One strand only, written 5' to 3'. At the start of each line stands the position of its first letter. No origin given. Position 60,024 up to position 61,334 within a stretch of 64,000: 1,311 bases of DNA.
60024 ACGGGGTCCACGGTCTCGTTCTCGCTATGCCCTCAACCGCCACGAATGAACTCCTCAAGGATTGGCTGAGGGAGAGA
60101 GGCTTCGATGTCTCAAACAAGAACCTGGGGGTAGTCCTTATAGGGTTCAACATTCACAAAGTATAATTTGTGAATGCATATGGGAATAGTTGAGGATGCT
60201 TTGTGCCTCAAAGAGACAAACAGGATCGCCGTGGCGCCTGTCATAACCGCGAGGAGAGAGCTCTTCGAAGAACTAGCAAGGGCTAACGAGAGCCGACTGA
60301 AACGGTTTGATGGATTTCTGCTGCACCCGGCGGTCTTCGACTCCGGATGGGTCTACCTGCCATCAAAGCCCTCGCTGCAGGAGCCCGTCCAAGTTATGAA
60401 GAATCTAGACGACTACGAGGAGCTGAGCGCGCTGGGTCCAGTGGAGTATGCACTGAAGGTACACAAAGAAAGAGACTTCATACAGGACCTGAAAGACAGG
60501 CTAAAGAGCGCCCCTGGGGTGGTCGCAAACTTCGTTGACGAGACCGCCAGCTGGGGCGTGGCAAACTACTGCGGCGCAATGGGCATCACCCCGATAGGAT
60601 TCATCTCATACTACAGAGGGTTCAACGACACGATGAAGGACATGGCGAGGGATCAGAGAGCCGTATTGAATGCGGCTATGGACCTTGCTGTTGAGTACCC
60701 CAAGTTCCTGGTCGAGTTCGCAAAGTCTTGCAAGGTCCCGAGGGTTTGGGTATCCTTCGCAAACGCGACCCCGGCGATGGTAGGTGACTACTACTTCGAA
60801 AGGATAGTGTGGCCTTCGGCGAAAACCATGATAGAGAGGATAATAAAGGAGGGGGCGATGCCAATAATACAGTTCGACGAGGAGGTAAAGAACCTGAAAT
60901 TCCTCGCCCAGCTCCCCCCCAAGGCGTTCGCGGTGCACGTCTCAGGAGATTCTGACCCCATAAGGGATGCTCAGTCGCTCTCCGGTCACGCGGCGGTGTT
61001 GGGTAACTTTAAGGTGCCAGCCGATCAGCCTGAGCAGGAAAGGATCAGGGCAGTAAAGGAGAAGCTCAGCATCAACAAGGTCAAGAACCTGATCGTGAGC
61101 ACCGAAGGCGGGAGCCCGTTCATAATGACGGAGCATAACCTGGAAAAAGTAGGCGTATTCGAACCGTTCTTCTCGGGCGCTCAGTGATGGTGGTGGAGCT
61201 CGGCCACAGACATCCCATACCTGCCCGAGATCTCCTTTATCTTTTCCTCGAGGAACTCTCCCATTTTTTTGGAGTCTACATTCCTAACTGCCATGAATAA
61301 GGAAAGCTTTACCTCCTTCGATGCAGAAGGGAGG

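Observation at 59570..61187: Two-gene module (unknown 198-aa protein plus Zn-site-less URO-D/MtaA paralog) inside the methanol methyltransferase island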

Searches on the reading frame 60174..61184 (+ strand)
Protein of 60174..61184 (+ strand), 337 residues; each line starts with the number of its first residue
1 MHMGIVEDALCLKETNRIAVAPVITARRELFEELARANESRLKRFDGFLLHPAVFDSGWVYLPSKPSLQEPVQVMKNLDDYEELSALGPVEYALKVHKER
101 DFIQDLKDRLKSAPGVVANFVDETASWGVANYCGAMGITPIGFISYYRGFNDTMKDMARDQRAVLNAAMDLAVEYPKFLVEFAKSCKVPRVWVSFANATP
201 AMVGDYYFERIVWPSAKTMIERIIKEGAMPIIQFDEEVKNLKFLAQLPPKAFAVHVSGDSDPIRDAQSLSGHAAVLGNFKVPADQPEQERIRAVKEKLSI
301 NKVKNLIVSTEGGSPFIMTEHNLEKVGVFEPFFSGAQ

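Call 3: search_protein_families(library=pfam, proteins=[window:60174-61184:+], max_evalue=1)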
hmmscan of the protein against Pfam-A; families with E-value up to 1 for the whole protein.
window:60174-61184:+ (337 aa): 1 family
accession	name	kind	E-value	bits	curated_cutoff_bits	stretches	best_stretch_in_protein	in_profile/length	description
PF00148.24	Oxidored_nitro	-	0.26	10.6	28.6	1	105-165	265-326/399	Nitrogenase component 1 type Oxidoreductase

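Call 4: search_protein_families(library=ncbifam, proteins=[window:60174-61184:+], max_evalue=1)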
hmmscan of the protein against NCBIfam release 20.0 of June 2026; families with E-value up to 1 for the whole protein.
window:60174-61184:+ (337 aa): 0 families

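Call 6: search_solved_structures(query=window:60174-61184:+, max_evalue=10, show_alignments=2)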
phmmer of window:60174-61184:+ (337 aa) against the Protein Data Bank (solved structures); distinct sequences matched with E-value up to 10: 1.
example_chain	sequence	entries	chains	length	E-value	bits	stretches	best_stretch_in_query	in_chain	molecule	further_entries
9rui_A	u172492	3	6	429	0.12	14.8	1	135-279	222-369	CdmB from Acetobacterium malicum subsp. dehalogenans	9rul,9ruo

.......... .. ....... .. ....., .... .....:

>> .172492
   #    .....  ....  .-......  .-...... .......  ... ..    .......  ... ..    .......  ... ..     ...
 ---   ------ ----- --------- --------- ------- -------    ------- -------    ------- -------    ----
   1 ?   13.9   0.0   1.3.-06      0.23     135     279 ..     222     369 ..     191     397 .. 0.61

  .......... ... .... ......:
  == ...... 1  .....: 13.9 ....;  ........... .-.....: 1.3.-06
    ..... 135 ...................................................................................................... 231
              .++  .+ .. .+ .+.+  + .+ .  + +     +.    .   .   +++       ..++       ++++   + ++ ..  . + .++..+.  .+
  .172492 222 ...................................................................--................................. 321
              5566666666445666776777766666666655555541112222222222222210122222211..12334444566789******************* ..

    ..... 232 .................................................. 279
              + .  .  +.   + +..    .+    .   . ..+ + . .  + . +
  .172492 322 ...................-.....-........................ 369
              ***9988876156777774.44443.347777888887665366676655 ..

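Call 8: find_homologous_proteins(query=window:60174-61184:+)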
Query window:60174-61184:+ (337 aa): 19 proteins with E <= 0.001 among 1549 candidates.
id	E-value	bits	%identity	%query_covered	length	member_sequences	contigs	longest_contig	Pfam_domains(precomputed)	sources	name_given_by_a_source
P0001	8.5e-222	753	100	99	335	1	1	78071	-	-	-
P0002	8.0e-148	510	64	99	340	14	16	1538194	-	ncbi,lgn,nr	ncbi:MAG: hypothetical protein ABC585_00990 [Candidatus Methanosuratincola petrocarbonis]|nr:hypothe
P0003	1.1e-146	506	64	98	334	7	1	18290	-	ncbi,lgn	ncbi:MAG: uroporphyrinogen decarboxylase family protein [Candidatus Methanosuratincola sp.]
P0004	6.0e-146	504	64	99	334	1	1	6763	-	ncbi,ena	-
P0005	3.9e-139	481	60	98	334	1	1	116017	-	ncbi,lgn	ncbi:MAG: hypothetical protein WHS82_04260 [Candidatus Methanosuratincola sp.]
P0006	2.3e-136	472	61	99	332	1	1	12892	-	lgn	-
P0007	1.6e-128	447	58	98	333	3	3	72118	-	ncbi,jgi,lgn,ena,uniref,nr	ncbi:MAG: hypothetical protein DSO07_07480 [Thermoproteota archaeon]|jgi:hypothetical protein|uniref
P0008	5.8e-127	441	60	92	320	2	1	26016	-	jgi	-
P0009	9.7e-111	388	50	98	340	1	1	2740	-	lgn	-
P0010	3.3e-102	360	47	99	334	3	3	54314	-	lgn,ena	-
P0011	9.7e-98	345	48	94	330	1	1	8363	PF01208.24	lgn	-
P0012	1.2e-97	345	46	98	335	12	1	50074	PF01208.24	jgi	-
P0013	4.7e-97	343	48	95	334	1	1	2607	-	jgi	jgi:hypothetical protein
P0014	5.9e-97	343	46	94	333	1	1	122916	-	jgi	jgi:uroporphyrinogen-III decarboxylase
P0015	3.9e-90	320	42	98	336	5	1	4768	-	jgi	jgi:hypothetical protein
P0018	3.5e-52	196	33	96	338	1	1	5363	PF01208.24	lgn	-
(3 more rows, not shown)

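Call 19: find_encoding_contigs(protein=P0002, flank=8000, max_places=2)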
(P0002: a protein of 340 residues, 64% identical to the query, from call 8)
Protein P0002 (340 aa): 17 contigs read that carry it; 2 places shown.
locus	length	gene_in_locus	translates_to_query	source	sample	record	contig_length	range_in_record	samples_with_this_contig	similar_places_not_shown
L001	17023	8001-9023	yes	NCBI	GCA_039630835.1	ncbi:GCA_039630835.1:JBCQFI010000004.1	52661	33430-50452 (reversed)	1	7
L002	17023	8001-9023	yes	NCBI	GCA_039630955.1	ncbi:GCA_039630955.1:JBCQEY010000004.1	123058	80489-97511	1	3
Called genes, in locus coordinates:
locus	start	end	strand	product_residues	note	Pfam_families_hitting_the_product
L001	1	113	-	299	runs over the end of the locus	PF02754:CCG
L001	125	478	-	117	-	-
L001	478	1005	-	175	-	PF13187:Fer4_9 (faint), PF14697:Fer4_21 (faint), PF25160:LdpA_Fe-S-bd (faint), PF12797:Fer4_2 (faint), PF12837:Fer4_6 (weak), PF13247:Fer4_11, PF12838:Fer4_7 (weak), PF13237:Fer4_10 (weak), +1 more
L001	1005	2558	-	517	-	PF00361:Proton_antipo_M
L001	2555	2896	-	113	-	-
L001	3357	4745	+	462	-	PF12176:MtaB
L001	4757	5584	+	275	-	PF02607:B12-binding_2, PF02310:B12-binding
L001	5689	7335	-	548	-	PF17651:Raco_middle, PF14574:RACo_C_ter, PF13237:Fer4_10, PF12838:Fer4_7, PF13187:Fer4_9 (weak)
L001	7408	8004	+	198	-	-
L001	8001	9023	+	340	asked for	-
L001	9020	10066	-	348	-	PF02492:cobW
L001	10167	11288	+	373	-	-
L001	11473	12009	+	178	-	-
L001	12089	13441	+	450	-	PF00206:Lyase_1, PF08328:ASL_C (weak), PF10397:ADSL_C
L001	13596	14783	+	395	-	PF07690:MFS_1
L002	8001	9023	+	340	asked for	-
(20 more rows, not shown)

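Call 20: find_encoding_contigs(protein=P0007, flank=8000, max_places=2)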
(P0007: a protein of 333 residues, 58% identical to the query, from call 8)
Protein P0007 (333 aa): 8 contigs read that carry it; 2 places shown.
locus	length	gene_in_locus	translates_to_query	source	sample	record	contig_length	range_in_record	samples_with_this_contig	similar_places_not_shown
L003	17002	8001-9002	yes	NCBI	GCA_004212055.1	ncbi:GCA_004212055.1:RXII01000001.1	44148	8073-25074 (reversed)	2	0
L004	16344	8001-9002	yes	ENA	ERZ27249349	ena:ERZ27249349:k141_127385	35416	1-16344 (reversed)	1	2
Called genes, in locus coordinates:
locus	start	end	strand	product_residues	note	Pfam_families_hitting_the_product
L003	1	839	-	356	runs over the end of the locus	PF01208:URO-D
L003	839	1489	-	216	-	PF02607:B12-binding_2, PF02310:B12-binding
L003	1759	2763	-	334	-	PF01208:URO-D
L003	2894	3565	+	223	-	-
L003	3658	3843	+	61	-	-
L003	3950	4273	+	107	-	PF22263:DUF6951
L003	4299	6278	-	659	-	PF00111:Fer2, PF17650:RACo_linker, PF17651:Raco_middle, PF14574:RACo_C_ter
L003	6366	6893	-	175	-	PF18297:NFACT-R_2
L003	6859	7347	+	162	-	-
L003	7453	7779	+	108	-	PF22263:DUF6951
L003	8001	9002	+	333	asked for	-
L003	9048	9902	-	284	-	PF02607:B12-binding_2, PF02310:B12-binding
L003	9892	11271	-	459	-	PF12176:MtaB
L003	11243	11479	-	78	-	-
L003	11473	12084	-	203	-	-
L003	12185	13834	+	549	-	PF17651:Raco_middle, PF14574:RACo_C_ter, PF00037:Fer4 (faint), PF12838:Fer4_7 (weak)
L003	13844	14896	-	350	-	PF01208:URO-D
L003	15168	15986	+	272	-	PF02195:ParB_N (weak)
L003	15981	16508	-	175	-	PF01613:Flavin_Reduct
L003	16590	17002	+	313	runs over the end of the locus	-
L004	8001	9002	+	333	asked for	-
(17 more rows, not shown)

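Call 21: find_encoding_contigs(protein=P0014, flank=8000, max_places=1)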
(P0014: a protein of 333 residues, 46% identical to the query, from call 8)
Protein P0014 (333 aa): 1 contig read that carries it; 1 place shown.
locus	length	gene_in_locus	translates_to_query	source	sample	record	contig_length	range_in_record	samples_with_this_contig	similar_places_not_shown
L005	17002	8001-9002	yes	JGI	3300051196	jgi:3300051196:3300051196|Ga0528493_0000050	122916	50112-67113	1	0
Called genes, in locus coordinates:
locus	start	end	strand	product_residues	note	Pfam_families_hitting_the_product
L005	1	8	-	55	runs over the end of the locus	-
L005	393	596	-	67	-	-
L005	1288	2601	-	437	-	PF04894:Nre_N, PF04895:Nre_C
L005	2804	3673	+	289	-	PF00753:Lactamase_B (faint), PF12706:Lactamase_B_2 (weak)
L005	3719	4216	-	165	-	-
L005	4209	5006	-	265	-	-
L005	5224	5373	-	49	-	PF04945:YHS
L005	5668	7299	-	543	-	PF17651:Raco_middle, PF14574:RACo_C_ter, PF12838:Fer4_7 (weak), PF13237:Fer4_10 (faint)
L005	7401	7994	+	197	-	-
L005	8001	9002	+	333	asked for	-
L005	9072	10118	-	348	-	PF02492:cobW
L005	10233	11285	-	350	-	PF01208:URO-D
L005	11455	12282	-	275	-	PF02607:B12-binding_2, PF02310:B12-binding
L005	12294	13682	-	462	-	PF12176:MtaB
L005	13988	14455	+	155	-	-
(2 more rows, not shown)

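Call 22: find_encoding_contigs(protein=P0010, flank=8000, max_places=1)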
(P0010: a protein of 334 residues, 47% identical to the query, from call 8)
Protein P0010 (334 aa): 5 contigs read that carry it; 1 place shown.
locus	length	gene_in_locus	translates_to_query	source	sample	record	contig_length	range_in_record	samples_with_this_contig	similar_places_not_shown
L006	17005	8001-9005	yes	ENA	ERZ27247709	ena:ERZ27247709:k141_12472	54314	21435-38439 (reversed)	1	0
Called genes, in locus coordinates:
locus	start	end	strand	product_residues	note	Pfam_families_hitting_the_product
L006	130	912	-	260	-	PF04055:Radical_SAM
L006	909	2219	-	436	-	PF04894:Nre_N, PF04895:Nre_C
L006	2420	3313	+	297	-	PF12706:Lactamase_B_2 (weak)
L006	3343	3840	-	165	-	-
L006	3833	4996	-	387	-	-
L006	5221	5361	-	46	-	PF04945:YHS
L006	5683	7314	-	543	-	PF17651:Raco_middle, PF14574:RACo_C_ter, PF12838:Fer4_7, PF13187:Fer4_9 (weak), PF13237:Fer4_10 (weak)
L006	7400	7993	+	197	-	-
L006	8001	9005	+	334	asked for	-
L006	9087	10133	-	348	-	PF02492:cobW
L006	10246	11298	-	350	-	PF01208:URO-D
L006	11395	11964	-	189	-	-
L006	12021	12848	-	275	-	PF02607:B12-binding_2, PF02310:B12-binding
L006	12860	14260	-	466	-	PF12176:MtaB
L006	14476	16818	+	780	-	PF00403:HMA, PF19991:HMA_2 (faint), PF00403:HMA, PF00122:E1-E2_ATPase, PF00702:Hydrolase, PF08282:Hydrolase_3 (faint)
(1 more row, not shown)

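Call 23: find_encoding_contigs(protein=P0018, flank=8000, max_places=1)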
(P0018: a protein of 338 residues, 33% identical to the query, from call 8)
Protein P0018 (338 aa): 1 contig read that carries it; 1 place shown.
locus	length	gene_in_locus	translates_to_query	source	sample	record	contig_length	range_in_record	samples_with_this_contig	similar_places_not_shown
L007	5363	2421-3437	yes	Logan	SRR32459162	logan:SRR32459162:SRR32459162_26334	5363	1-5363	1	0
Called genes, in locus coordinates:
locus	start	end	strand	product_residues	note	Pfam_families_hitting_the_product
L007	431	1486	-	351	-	PF02492:cobW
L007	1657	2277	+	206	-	-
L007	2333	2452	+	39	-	-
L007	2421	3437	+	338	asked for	PF01208:URO-D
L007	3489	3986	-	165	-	-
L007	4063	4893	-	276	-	PF02607:B12-binding_2, PF02310:B12-binding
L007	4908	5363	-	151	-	?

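Call 24: predict_structure(alignment_id=A1)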
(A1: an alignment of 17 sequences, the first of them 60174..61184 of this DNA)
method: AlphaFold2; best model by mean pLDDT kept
length: 337 residues; sequences in the alignment: 17
mean_pLDDT: 93.5   pTM: 0.92
mean pLDDT of the five models: 93.5, 92.7, 92.6, 92.1, 92.1
residues with pLDDT >= 90: 287; 70-90: 43; 50-70: 3; < 50: 4
segments of 3 or more residues with pLDDT < 50: none
pLDDT, mean of each block of 10 residues (from residue 1): 78 90 95 95 89 97 92 95 97 98 97 98 91 98 98 97 98 98 98 97 96 98 98 92 96 94 94 92 93 89 88 88 91 65
secondary structure, 60 per line:
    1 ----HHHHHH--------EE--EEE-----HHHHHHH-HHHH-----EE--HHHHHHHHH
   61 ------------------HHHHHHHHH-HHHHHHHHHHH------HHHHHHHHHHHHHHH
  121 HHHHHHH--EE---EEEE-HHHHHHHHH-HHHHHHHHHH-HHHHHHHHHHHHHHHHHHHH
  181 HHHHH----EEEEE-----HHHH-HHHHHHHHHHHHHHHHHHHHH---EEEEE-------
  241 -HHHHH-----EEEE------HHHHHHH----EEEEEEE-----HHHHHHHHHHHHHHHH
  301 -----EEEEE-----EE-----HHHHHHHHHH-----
elements in order: H5-10 E23-25 H31-37 H39-42 H52-60 H79-87 H89-99 H106-127 E135-138 H140-148 H150-159 H161-185 E190-194 H200-203 H205-225 E229-233 H242-246 E252-255 H262-268 E273-279 H285-300 E306-310 H323-332

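Call 25: search_protein_families(library=pfam, alignment_id=A1, max_evalue=1)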
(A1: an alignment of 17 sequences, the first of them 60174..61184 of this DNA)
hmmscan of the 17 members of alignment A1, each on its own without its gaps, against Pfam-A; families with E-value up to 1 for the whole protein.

A. member 1, window:60174-61184:+ (337 aa): 1 family
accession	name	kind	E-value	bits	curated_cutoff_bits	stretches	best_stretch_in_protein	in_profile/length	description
PF00148.24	Oxidored_nitro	-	0.26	10.6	28.6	1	105-165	265-326/399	Nitrogenase component 1 type Oxidoreductase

B. families by the number of members that match (of 17 scanned): 8 families
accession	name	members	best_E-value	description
PF01208.23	URO-D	9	2.2e-17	Uroporphyrinogen decarboxylase (URO-D)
PF23135.2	TRI4_N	2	0.031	TRI4 N-terminal domain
PF00148.24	Oxidored_nitro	2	0.17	Nitrogenase component 1 type Oxidoreductase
PF16474.11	KIND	1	0.032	Kinase non-catalytic C-lobe domain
PF10723.15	RepB-RCR_reg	1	0.14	Replication regulatory protein RepB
PF22150.1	Tt1218-like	1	0.15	Type IV pilin Tt1218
PF03536.20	VRP3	1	0.15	Salmonella virulence-associated 28kDa protein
PF09373.15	PMBR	1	0.18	Pseudomurein-binding repeat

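Call 30: fold_search(model_id=the predicted structure, library=pdb)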
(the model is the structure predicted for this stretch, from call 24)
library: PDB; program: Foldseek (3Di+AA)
matches with E <= 10: 902; with E <= 0.001: 23
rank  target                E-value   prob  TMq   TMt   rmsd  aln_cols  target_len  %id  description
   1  2q71                  1.3e-07  1.00  0.60  0.58   6.3       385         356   13  Uroporphyrinogen Decarboxylase G168R single mutant enzyme in complex with coproporphyrinogen-III (released 2007-06-19)
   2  1jpi                  1.5e-07  1.00  0.63  0.60   6.1       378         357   14  Phe232Leu mutant of human UROD, human uroporphyrinogen III decarboxylase (released 2001-12-19)
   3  1r3y                  1.5e-07  1.00  0.62  0.59   6.0       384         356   14  Uroporphyrinogen Decarboxylase in complex with coproporphyrinogen-III (released 2003-12-09)
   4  1jph                  1.9e-07  1.00  0.60  0.57   6.0       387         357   13  Ile260Thr mutant of Human UroD, human uroporphyrinogen III decarboxylase (released 2001-12-19)
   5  3gw0                  2.1e-07  1.00  0.62  0.59   5.9       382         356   12  UROD mutant G318R (released 2009-07-07)
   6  1r3r                  2.2e-07  1.00  0.60  0.57   6.2       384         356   13  Uroporphyrinogen Decarboxylase with mutation D86N (released 2003-12-09)
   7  1jpk                  2.3e-07  1.00  0.61  0.58   5.6       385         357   14  Gly156Asp mutant of Human UroD, human uroporphyrinogen III decarboxylase (released 2001-12-19)
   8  1r3s                  2.6e-07  1.00  0.61  0.58   5.7       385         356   13  Uroporphyrinogen Decarboxylase single mutant D86G in complex with coproporphyrinogen-I (released 2003-12-09)
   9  3gw3                  2.9e-07  1.00  0.63  0.60   6.0       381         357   13  human UROD mutant K297N (released 2009-07-07)
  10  1r3w                  3.0e-07  1.00  0.61  0.59   6.1       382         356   13  Uroporphyrinogen Decarboxylase Y164F mutant in complex with coproporphyrinogen-III (released 2003-12-09)
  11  4wsh_A                4.7e-07  1.00  0.63  0.61   5.3       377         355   14  Crystal structure of Probable Uroporphyrinogen decarboxylase (UPD) (URO-D) from Pseudomonas aeruginosa (released 2014-11-19)
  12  1r3v                  9.1e-07  1.00  0.59  0.56   6.4       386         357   13  Uroporphyrinogen Decarboxylase single mutant D86E in complex with coproporphyrinogen-I (released 2003-12-09)
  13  4ay7_A                1.1e-06  1.00  0.62  0.62   5.2       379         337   13  methyltransferase from Methanosarcina mazei (released 2012-10-31)
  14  3gvv                  1.3e-06  1.00  0.55  0.52   7.1       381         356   14  Single-chain UROD Y164G (GY) mutation (released 2009-07-07)
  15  4ay8_A                1.6e-06  1.00  0.64  0.63   5.0       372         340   13  SeMet-derivative of a methyltransferase from M. mazei (released 2012-10-31)
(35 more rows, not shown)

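Call 48: search_solved_structures(query=A1, max_evalue=10, show_alignments=4)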
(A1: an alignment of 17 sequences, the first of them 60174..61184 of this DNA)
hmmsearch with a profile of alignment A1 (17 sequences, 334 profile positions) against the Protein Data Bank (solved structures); distinct sequences matched with E-value up to 10: 4.
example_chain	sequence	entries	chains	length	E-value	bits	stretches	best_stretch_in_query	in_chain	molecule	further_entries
9rui_A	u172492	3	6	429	7.6e-10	41.7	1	109-280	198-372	CdmB from Acetobacterium malicum subsp. dehalogenans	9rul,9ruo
5zn6_A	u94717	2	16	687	0.51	12.7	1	200-244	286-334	Alpha-xylosidase MeXyl31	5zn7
2lrm_A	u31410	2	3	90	0.77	12.1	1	238-301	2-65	Uncharacterized protein ymgD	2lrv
1zxo_A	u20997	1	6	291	1.7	10.9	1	216-284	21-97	conserved hypothetical protein Q8A1P1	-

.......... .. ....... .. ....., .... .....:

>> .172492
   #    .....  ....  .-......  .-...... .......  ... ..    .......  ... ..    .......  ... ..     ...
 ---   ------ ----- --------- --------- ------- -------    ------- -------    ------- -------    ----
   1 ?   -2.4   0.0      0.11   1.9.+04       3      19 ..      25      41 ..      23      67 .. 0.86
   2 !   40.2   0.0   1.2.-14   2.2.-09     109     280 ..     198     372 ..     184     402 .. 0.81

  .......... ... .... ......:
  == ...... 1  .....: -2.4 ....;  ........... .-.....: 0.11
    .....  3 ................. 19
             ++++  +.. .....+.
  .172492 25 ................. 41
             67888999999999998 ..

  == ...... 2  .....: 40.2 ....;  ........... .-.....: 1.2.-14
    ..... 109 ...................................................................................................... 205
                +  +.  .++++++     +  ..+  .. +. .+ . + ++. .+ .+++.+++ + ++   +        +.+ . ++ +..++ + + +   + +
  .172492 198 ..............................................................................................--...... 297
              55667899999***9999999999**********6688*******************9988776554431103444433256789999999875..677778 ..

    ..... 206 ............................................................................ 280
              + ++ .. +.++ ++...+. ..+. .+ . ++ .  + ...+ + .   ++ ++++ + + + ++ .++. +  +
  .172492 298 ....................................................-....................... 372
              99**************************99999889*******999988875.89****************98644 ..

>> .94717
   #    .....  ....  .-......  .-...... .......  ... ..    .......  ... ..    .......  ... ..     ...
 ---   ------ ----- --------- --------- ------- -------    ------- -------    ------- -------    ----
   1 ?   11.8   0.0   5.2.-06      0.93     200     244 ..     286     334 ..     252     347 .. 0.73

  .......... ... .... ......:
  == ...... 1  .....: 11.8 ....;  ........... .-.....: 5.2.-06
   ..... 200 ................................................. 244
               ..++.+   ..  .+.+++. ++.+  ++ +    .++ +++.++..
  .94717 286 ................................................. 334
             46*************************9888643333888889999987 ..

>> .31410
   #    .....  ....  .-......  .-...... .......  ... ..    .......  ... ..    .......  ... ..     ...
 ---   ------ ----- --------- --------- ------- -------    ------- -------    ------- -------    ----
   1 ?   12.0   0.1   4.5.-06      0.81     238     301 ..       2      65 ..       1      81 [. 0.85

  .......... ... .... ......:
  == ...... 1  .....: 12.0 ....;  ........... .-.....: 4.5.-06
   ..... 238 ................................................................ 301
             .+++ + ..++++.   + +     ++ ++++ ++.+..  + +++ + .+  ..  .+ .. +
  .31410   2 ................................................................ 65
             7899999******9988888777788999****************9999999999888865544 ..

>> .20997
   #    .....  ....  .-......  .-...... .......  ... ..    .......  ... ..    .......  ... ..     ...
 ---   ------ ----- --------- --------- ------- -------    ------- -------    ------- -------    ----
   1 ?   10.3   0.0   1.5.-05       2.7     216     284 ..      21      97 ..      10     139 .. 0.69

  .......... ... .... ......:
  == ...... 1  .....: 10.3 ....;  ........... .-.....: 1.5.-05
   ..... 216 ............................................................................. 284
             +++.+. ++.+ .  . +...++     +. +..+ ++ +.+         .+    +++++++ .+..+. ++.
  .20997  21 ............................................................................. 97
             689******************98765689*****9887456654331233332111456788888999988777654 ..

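Call 58: search_protein_families(library=pfam, proteins=[L003:6369-6992:-, L003:11246-11479:-], max_evalue=0.001)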
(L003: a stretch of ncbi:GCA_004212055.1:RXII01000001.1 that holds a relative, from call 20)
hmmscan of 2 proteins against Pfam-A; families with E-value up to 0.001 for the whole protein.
L003:6369-6992:- (208 aa): 1 family
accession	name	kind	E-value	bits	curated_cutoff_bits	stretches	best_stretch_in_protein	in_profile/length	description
PF18297.6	NFACT-R_2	-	6.6e-23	81.3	26.9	1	104-206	1-104/104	NFACT protein RNA binding domain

L003:11246-11479:- (78 aa): 0 families
